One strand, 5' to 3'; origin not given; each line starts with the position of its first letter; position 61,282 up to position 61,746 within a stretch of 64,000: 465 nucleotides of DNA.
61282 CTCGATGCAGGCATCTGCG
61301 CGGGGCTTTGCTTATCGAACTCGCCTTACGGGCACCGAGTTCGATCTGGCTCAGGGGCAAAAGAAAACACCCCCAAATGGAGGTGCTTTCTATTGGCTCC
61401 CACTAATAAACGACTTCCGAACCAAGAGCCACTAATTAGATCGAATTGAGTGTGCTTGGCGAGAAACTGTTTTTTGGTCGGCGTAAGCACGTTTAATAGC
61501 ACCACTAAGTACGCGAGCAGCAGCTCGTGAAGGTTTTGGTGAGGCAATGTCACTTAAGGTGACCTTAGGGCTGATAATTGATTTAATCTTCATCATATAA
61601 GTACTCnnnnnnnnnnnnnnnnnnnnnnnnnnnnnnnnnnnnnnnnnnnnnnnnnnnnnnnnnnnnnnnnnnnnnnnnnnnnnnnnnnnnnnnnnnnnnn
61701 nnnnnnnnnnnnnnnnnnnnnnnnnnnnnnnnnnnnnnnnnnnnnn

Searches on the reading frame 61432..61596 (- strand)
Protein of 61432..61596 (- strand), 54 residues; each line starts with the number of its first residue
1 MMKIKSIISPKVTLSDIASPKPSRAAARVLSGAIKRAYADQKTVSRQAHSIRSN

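Call 3: search_protein_families(library=pfam, proteins=[window:61432-61596:-], max_evalue=0.01)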
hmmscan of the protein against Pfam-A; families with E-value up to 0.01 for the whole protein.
window:61432-61596:- (54 aa): 0 families

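Call 4: search_protein_families(library=ncbifam, proteins=[window:61432-61596:-], max_evalue=0.01)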
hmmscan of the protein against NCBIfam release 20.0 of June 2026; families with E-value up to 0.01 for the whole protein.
window:61432-61596:- (54 aa): 0 families

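Call 7: search_protein_families(library=padloc, proteins=[window:61432-61596:-], max_evalue=0.01)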
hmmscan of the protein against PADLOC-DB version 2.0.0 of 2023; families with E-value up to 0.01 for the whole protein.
window:61432-61596:- (54 aa): 0 families

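Call 8: search_protein_families(library=phrogs, proteins=[window:61432-61596:-], max_evalue=0.01)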
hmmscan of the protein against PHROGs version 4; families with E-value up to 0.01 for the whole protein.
window:61432-61596:- (54 aa): 0 families

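Call 48: find_homologous_proteins(query=A4, max_evalue=0.01)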
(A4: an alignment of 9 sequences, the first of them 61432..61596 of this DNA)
Query A4 (9 sequences) (54 aa, profile of the alignment): 110 proteins with E <= 0.01 among 1049 candidates.
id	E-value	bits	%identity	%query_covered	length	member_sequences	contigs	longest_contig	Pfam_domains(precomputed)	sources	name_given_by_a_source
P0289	1.6e-21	94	69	98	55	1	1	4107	-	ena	-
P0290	1.7e-21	94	52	98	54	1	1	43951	-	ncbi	-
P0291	2.3e-21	93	79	80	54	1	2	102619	-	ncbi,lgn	ncbi:MAG: hypothetical protein WDN66_02980 [Candidatus Saccharibacteria bacterium]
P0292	5.4e-21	92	58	93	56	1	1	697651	-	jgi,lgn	-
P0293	5.9e-21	92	62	100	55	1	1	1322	-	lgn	-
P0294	1.1e-20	91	70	100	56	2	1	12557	-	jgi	jgi:hypothetical protein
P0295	1.1e-20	91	69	94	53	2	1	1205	-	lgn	-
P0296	1.2e-20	91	94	100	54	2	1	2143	-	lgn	-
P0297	1.4e-20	91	52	81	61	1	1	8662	-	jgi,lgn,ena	-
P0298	2.5e-20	90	73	94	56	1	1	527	-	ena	-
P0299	2.7e-20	90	67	94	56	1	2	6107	-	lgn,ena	-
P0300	3.8e-20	89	69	78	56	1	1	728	-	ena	-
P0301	5.1e-20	89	70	100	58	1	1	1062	-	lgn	-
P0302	5.8e-20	89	71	94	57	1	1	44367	-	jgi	jgi:hypothetical protein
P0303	9.6e-20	88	49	96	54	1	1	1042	-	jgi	jgi:hypothetical protein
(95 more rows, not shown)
